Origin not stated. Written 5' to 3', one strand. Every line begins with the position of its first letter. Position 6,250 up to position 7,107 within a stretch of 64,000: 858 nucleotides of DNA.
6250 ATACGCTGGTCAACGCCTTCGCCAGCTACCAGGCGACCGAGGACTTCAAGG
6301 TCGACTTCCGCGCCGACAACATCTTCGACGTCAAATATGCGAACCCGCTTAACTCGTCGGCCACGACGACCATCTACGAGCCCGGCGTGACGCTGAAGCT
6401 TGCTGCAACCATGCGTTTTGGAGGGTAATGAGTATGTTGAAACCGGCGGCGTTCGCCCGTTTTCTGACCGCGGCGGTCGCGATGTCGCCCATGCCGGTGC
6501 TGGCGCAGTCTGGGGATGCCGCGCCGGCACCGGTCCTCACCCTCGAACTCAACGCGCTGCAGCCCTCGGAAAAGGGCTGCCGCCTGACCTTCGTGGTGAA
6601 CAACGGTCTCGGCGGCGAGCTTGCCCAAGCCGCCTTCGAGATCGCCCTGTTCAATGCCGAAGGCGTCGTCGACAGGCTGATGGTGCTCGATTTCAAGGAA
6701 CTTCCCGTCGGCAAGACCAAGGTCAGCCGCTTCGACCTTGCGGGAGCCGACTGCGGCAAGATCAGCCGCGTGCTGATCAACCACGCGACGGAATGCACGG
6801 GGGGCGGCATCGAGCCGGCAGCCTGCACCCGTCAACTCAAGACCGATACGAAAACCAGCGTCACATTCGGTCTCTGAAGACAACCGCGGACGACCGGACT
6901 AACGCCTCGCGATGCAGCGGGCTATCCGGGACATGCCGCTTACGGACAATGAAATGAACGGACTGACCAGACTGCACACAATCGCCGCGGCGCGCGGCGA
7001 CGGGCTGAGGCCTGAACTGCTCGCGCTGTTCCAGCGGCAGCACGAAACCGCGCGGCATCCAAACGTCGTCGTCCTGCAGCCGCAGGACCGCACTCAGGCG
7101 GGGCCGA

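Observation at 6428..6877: Uncharacterised secreted Cys protein translationally coupled to the TonB-dependent hemin receptor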

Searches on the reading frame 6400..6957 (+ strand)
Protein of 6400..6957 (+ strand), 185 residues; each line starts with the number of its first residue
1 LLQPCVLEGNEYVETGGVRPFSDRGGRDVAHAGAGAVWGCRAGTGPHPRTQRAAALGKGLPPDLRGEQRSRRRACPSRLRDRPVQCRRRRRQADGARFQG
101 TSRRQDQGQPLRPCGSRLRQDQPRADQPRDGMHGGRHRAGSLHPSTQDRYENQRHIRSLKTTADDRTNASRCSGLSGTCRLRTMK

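Call 5: search_protein_families(library=pfam, proteins=[window:6428-6877:+], max_evalue=0.01)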
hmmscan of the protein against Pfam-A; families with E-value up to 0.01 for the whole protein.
window:6428-6877:+ (149 aa): 0 families

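Call 6: search_protein_families(library=ncbifam, proteins=[window:6428-6877:+], max_evalue=0.01)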
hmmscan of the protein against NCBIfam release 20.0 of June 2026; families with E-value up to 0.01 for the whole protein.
window:6428-6877:+ (149 aa): 0 families

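Call 7: find_homologous_proteins(query=window:6428-6874:+, max_evalue=0.001)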
Query window:6428-6874:+ (149 aa): 1022 proteins with E <= 0.001 among 1119 candidates; the best 120 are listed.
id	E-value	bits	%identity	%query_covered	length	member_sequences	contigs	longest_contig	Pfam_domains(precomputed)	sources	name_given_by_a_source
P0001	1.7e-87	309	98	99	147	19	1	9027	-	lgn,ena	-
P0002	2.2e-72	260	83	99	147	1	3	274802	-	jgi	jgi:hypothetical protein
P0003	8.4e-72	258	82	99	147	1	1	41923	-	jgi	jgi:hypothetical protein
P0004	1.3e-71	257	84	96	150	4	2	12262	-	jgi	jgi:hypothetical protein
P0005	2.0e-71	257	90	94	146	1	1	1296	-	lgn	-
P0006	1.6e-69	250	83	99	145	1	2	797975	-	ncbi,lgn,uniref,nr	ncbi:hypothetical protein SAMN04488498_101165 [Mesorhizobium albiziae]|uniref:Tat pathway signal seq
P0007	2.2e-68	247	81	99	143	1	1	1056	-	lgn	-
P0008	2.2e-67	243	84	94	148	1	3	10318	-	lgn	-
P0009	2.8e-67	243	79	99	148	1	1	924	-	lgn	-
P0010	1.7e-65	237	80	99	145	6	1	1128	-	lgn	-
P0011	4.8e-62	226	84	76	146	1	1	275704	-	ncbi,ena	-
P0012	2.2e-61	224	75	94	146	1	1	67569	-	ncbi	-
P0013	3.2e-61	223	74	94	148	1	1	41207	-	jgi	jgi:hypothetical protein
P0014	7.8e-61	222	73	96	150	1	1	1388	-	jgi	jgi:hypothetical protein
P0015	9.3e-61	222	74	94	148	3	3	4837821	-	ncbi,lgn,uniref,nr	ncbi:hypothetical protein [Mesorhizobium sp. DCY119]|uniref:hypothetical protein n=1 Tax=Mesorhizobi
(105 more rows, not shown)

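Call 11: search_solved_structures(query=A1, max_evalue=10)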
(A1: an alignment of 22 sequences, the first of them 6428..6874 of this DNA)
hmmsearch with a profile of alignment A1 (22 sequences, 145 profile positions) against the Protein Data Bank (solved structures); distinct sequences matched with E-value up to 10: 2.
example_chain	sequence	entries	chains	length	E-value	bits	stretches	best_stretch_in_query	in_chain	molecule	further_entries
5cwk_A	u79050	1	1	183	1.1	12.5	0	52-132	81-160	Designed helical repeat protein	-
5co1_A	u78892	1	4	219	1.4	12.2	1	26-114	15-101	Protocadherin-19 isoform 1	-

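Call 12: find_related_loci(query=A1, collection=genome_contigs, flank=6000)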
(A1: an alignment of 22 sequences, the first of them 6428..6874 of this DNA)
Query A1 (149 aa) in genome_contigs; peptide patterns used: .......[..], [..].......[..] (x = any residue, [..] = any of these).
392 stretches matched a pattern; 235 encode a relative of the query (tblastn E <= 1e-3); the best 80 are kept; 80 distinct loci.
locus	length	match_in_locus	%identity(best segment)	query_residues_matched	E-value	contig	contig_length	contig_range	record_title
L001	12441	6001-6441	82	3-149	1e-78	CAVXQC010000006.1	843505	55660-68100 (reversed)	MAG: uncultured Alphaproteobacteria bacterium isolate MFD05454.bin.2.209 genome assembly, contig: contig_2687, whole gen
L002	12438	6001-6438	82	2-149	1e-76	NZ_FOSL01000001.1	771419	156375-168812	Neomesorhizobium albiziae strain DSM 21822, whole genome shotgun sequence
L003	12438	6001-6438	72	2-149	5e-67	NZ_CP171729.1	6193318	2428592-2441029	Mesorhizobium sp. AaZ16 chromosome, complete genome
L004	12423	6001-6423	74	10-149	5e-67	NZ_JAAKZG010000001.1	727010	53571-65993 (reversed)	Mesorhizobium zhangyense strain CGMCC 1.15528 1, whole genome shotgun sequence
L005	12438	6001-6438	72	2-149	5e-67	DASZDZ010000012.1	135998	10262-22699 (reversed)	MAG TPA_asm: Pseudaminobacter sp. isolate SMAG_U6481 k141_5588, whole genome shotgun sequence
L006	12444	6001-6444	70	3-149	7e-66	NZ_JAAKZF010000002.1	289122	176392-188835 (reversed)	Allomesorhizobium camelthorni strain CCNWXJ 40-4 2, whole genome shotgun sequence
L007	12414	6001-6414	72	11-149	1e-63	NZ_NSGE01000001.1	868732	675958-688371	Mesorhizobium sp. WSM3862 contig_1, whole genome shotgun sequence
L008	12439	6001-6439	84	2-149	4e-63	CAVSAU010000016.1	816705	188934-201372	MAG: uncultured Alphaproteobacteria bacterium isolate MFD05747.bin.2.173 genome assembly, contig: contig_6250, whole gen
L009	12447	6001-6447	67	1-149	6e-63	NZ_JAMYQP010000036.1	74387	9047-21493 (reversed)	Mesorhizobium sp. M0587 M0587_contig00036, whole genome shotgun sequence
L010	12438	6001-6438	70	11-149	6e-63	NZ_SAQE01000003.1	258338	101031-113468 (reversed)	MAG: Mesorhizobium sp. isolate N.Ca.IN.012.14.1 NODE_3_length_258338_cov_12.698768, whole genome shotgun sequence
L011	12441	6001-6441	67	3-149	6e-63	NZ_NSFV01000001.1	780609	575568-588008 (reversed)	Mesorhizobium sp. WSM4311 contig_1, whole genome shotgun sequence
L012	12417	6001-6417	70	11-149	2e-62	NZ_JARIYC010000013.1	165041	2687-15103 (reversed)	Mesorhizobium ciceri strain LMG 14989 contig00013, whole genome shotgun sequence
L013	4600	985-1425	67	2-149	2e-62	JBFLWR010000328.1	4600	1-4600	MAG: Pseudomonadota bacterium isolate MAG037 MAG037_328, whole genome shotgun sequence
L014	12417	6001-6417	70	11-149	1e-62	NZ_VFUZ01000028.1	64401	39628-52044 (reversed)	Mesorhizobium sp. B2-4-15 contig_28, whole genome shotgun sequence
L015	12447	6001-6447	66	1-149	2e-62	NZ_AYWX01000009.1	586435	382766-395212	Mesorhizobium sp. L2C084A000 scaffold0009, whole genome shotgun sequence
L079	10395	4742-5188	64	2-149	2e-59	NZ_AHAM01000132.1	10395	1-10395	Mesorhizobium alhagi CCNWXJ12-2 contig138, whole genome shotgun sequence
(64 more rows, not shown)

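Call 15: search_protein_families(library=pfam, proteins=[window:6400-6957:+], max_evalue=1)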
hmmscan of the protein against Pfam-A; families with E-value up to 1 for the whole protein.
window:6400-6957:+ (185 aa): 0 families

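Call 16: predict_structure(alignment_id=A1)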
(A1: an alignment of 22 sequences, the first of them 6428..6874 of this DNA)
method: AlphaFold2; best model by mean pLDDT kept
length: 149 residues; sequences in the alignment: 22
mean_pLDDT: 68.9   pTM: 0.59
mean pLDDT of the five models: 68.9, 68.3, 65.3, 64.7, 61.1
residues with pLDDT >= 90: 13; 70-90: 75; 50-70: 17; < 50: 44
segments of 3 or more residues with pLDDT < 50: 1-5, 10-32, 136-149
pLDDT, mean of each block of 10 residues (from residue 1): 45 43 39 68 89 88 82 84 86 85 88 77 70 50 34
secondary structure, 60 per line:
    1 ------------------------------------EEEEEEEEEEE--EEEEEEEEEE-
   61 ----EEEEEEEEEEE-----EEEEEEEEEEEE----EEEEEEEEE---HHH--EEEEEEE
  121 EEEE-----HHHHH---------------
elements in order: E37-47 E50-59 E65-75 E81-92 E97-105 E114-124 H130-134

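Call 18: search_protein_representatives(alignment_id=A1)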
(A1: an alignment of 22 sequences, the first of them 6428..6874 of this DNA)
Query: 22 sequences, 145 profile positions. Proteins with E-value up to 0.001 (for the whole library): 1084; up to 1e-10: 764; up to 1e-30: 49. The best 150 are listed.
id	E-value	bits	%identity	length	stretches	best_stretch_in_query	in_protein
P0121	4.5e-60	218.1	-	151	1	7-145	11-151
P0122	1.3e-55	203.6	-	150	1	17-145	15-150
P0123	1.1e-51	190.9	-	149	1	4-145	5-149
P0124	3.8e-51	189.1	-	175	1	29-130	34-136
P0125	1.2e-50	187.6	-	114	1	1-106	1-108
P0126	2.8e-47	176.6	-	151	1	11-144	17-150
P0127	2.4e-44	167.1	-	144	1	7-145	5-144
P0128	3.7e-43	163.3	-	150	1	13-144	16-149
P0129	4.5e-43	163.0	-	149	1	7-144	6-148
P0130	6.5e-43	162.5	-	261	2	6-138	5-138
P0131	9.4e-42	158.7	-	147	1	13-144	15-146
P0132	1.9e-41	157.7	-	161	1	12-145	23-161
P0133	1.9e-39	151.2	-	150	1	15-144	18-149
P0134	1.6e-38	148.2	-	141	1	9-145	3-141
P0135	5.8e-38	146.4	-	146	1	6-143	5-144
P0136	1.7e-37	144.9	-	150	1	7-144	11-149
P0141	2.2e-36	141.3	-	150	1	19-144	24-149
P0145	2.4e-35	137.9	-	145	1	12-145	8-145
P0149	5.8e-35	136.7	-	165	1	12-144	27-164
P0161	2.5e-32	128.2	-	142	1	14-145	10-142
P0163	4.1e-32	127.4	-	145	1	14-144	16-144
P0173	1.3e-30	122.6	-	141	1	10-145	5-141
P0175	2.6e-30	121.6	-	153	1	6-145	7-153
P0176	3.2e-30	121.3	-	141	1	13-139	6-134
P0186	2.6e-29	118.3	-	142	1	7-143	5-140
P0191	4.0e-29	117.7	-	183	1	13-145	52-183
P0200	2.1e-28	115.4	-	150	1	9-142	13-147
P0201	2.4e-28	115.2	-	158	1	18-145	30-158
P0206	4.3e-28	114.4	-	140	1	19-144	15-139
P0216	2.6e-27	111.9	-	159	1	13-143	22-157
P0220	3.0e-27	111.6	-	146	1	6-145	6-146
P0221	3.1e-27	111.6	-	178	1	10-145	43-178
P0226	7.5e-27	110.4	-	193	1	18-143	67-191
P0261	2.3e-25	105.5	-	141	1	14-145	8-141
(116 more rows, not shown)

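Call 21: list_cluster_members(proteins=[P0126, P0136, P0141, P0161, P0176, P0186, P0191, P0206, P0226, P0261])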
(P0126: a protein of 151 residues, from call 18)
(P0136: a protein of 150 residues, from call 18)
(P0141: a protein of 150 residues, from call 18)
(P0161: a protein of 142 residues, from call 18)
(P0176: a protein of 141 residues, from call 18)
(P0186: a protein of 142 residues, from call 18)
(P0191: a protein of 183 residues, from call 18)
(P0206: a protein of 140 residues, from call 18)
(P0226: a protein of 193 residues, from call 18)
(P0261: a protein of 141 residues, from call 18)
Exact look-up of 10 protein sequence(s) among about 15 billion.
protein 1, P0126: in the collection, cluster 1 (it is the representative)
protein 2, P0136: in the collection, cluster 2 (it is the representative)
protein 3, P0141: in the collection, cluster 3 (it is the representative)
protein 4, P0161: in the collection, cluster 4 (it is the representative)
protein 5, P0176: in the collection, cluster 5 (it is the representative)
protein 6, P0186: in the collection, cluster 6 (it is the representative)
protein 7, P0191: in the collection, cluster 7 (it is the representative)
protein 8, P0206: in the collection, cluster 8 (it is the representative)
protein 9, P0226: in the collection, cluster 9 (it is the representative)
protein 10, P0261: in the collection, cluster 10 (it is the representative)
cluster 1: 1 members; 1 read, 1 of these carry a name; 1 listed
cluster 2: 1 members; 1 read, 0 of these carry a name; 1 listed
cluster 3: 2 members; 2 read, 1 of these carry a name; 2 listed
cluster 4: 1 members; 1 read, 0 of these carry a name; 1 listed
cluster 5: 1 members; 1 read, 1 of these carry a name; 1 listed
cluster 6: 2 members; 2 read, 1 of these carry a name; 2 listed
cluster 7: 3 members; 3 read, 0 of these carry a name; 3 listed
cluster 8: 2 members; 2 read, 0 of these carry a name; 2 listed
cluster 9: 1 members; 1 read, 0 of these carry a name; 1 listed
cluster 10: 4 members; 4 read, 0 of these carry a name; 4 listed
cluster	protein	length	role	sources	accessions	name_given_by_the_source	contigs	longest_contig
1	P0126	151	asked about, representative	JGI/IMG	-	hypothetical protein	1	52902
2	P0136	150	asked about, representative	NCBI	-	-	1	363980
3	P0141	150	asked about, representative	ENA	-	-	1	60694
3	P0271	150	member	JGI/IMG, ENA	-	hypothetical protein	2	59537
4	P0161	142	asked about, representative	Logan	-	-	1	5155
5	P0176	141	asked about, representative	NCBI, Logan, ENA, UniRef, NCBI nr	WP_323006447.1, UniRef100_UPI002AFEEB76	hypothetical protein [Pseudorhodobacter sp.] | hypothetical protein n=1 Tax=Pseudorhodobacter sp. TaxID=1934400 RepID=UPI002AFEEB76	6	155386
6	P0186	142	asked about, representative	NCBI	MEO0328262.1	MAG: hypothetical protein AAF217_06635 [Pseudomonadota bacterium]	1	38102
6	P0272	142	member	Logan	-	-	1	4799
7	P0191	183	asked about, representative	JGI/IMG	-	-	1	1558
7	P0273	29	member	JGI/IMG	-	-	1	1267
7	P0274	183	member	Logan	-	-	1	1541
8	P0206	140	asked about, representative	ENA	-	-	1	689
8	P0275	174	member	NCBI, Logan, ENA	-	-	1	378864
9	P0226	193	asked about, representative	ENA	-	-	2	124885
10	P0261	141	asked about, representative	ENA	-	-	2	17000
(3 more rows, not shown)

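Call 22: find_encoding_contigs(protein=P0136, flank=8000, max_places=2)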
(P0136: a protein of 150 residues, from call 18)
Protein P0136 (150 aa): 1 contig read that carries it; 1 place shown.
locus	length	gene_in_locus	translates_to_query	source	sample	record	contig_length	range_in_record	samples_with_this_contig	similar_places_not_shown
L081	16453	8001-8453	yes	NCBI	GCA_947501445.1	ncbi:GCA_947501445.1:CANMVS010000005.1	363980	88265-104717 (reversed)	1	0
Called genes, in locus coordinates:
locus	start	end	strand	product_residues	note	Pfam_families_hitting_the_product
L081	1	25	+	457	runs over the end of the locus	PF22429:HutF_N, PF01979:Amidohydro_1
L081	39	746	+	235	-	PF00392:GntR, PF13545:HTH_Crp_2, PF25213:HVO_A0261_N (faint), PF07702:UTRA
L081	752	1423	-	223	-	PF00392:GntR, PF07729:FCD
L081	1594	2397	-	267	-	PF00005:ABC_tran, PF02463:SMC_N (faint), PF13304:AAA_21 (faint)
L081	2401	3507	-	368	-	PF01032:FecCD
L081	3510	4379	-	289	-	PF01497:Peripla_BP_2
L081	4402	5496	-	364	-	PF05171:HemS, PF06228:ChuX_HutX, PF05171:HemS, PF06228:ChuX_HutX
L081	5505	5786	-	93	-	PF10636:hemP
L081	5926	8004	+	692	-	PF07715:Plug, PF00593:TonB_dep_Rec_b-barrel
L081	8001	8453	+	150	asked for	-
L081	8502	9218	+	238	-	PF01618:MotA_ExbB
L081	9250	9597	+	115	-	PF02472:ExbD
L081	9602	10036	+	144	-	PF02472:ExbD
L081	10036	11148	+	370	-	PF13103:TonB_2, PF03544:TonB_C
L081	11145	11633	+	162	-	-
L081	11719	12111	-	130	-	PF12680:SnoaL_2 (weak)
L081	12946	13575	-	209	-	PF00392:GntR, PF13412:HTH_24 (weak), PF07729:FCD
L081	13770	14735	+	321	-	PF03401:TctC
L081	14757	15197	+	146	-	PF07331:TctB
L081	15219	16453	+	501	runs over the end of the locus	PF01970:TctA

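Call 23: find_encoding_contigs(protein=P0176, flank=8000, max_places=2)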
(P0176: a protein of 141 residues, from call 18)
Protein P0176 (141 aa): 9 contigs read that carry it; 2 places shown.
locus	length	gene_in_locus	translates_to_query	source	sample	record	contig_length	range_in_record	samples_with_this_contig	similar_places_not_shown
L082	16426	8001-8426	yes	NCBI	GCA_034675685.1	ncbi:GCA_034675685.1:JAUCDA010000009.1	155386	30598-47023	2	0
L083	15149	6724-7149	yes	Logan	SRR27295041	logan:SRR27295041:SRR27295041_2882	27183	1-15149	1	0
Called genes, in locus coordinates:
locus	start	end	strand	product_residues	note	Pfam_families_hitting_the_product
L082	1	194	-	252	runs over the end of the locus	PF13340:DUF4096, PF01609:DDE_Tnp_1, PF13612:DDE_Tnp_1_3 (weak)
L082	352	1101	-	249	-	PF13546:DDE_5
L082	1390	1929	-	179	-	-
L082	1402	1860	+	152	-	PF07433:DUF1513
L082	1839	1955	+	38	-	-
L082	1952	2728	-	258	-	PF13476:AAA_23 (weak), PF00005:ABC_tran, PF13304:AAA_21 (weak)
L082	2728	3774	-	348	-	PF01032:FecCD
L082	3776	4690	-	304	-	PF01497:Peripla_BP_2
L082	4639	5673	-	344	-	PF05171:HemS, PF06228:ChuX_HutX, PF05171:HemS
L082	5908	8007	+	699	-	PF07715:Plug, PF00593:TonB_dep_Rec_b-barrel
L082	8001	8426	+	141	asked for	-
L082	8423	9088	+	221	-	PF01618:MotA_ExbB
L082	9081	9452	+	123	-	PF02472:ExbD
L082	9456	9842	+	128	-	PF02472:ExbD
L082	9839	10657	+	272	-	PF13103:TonB_2, PF03544:TonB_C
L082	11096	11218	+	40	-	-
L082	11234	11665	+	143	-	-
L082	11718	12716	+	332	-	PF13379:NMT1_2, PF09084:NMT1, PF12974:Phosphonate-bd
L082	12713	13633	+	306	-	PF00528:BPD_transp_1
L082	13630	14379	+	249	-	PF00005:ABC_tran, PF13304:AAA_21 (faint)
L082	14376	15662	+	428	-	PF05940:NnrS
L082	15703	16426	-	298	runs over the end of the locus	-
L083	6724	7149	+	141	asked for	-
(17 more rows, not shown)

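Call 28: find_encoding_contigs(protein=P0141, flank=7000, max_places=1)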
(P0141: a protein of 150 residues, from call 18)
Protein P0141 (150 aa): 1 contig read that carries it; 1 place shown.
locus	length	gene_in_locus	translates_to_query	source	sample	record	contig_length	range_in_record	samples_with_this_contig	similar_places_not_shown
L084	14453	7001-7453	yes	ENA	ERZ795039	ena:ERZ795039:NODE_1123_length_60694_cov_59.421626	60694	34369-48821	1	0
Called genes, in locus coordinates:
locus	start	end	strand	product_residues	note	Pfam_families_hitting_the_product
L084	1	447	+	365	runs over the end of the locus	PF01321:Creatinase_N, PF00557:Peptidase_M24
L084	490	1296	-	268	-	PF13476:AAA_23 (weak), PF00005:ABC_tran, PF02463:SMC_N (faint), PF13304:AAA_21 (weak)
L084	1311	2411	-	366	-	PF01032:FecCD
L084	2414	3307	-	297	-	PF01497:Peripla_BP_2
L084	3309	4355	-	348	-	PF05171:HemS, PF06228:ChuX_HutX, PF05171:HemS, PF06228:ChuX_HutX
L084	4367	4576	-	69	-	PF10636:hemP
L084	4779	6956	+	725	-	PF07715:Plug, PF00593:TonB_dep_Rec_b-barrel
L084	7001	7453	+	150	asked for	-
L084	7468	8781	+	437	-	PF13103:TonB_2, PF03544:TonB_C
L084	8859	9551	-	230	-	PF00881:Nitroreductase, PF14512:TM1586_NiRdase (faint)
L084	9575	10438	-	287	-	PF14512:TM1586_NiRdase (faint), PF00881:Nitroreductase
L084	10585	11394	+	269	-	PF00970:FAD_binding_6 (weak), PF00175:NAD_binding_1 (weak)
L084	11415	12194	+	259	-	PF00196:GerE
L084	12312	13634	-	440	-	PF06808:DctM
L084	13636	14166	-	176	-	PF04290:DctQ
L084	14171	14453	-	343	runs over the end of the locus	PF03480:DctP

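Call 29: find_encoding_contigs(protein=P0186, flank=7000, max_places=1)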
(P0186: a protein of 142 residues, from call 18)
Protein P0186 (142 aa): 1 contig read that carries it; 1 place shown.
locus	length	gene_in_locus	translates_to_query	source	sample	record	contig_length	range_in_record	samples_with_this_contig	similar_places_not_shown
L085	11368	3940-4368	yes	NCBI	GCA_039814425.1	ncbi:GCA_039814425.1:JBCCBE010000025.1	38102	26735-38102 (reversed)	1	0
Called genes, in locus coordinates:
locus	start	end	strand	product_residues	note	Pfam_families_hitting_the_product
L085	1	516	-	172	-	PF07715:Plug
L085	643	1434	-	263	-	PF13476:AAA_23 (weak), PF20703:nSTAND1 (weak), PF00005:ABC_tran, PF02463:SMC_N (faint), PF13304:AAA_21 (weak)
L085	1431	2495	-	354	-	PF01032:FecCD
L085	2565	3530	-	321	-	PF01497:Peripla_BP_2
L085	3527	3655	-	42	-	PF10636:hemP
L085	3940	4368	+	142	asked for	-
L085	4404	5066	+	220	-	PF01618:MotA_ExbB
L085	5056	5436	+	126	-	PF02472:ExbD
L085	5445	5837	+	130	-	PF02472:ExbD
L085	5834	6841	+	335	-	PF13103:TonB_2, PF03544:TonB_C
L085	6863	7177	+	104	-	PF03992:ABM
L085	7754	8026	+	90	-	PF01527:HTH_Tnp_1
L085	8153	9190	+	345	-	PF10087:DUF2325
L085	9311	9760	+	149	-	PF02082:Rrf2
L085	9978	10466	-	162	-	PF00210:Ferritin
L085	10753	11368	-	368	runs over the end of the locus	PF07433:DUF1513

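Call 30: find_encoding_contigs(protein=P0226, flank=7000, max_places=1)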
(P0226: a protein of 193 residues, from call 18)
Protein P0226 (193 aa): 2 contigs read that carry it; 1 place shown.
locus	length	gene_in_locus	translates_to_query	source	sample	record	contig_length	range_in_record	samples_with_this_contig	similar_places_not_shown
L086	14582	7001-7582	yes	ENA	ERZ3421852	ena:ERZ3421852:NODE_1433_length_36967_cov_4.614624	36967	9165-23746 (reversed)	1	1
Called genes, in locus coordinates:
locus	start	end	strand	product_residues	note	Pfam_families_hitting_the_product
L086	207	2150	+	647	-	PF13174:TPR_6 (faint), PF13176:TPR_7 (faint), PF13181:TPR_8 (faint), PF13432:TPR_16, PF13424:TPR_12, PF00515:TPR_1, PF07719:TPR_2 (weak), PF13414:TPR_11, +9 more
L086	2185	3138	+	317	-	PF00288:GHMP_kinases_N, PF08544:GHMP_kinases_C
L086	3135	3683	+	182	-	PF00994:MoCF_biosynth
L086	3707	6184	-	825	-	PF01551:Peptidase_M23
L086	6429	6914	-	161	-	PF06282:DUF1036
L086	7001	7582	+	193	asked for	-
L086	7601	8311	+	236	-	PF01618:MotA_ExbB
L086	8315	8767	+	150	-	PF02472:ExbD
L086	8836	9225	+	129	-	PF02472:ExbD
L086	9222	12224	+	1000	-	-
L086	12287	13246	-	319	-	-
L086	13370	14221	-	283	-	-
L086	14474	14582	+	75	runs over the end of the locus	PF01165:Ribosomal_S21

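Call 31: find_encoding_contigs(protein=P0275, flank=7000, max_places=1)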
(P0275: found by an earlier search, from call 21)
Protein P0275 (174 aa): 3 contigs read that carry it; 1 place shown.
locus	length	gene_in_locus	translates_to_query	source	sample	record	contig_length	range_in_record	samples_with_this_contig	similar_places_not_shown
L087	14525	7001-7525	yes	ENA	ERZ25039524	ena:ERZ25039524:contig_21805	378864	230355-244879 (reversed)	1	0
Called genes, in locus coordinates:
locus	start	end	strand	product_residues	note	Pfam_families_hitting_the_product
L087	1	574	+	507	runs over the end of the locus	PF00656:Peptidase_C14, PF03781:FGE-sulfatase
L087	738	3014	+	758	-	PF00353:HemolysinCabind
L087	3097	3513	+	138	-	PF14347:DUF4399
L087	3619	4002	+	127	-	PF14347:DUF4399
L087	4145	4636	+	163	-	PF06282:DUF1036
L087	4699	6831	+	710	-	PF01551:Peptidase_M23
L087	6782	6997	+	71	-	-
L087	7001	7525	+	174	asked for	-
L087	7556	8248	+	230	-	PF01618:MotA_ExbB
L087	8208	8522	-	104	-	-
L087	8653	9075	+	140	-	PF02472:ExbD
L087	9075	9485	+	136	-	-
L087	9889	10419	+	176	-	-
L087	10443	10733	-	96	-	PF05488:PAAR_motif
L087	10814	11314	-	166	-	PF20232:T6SS_FHA_C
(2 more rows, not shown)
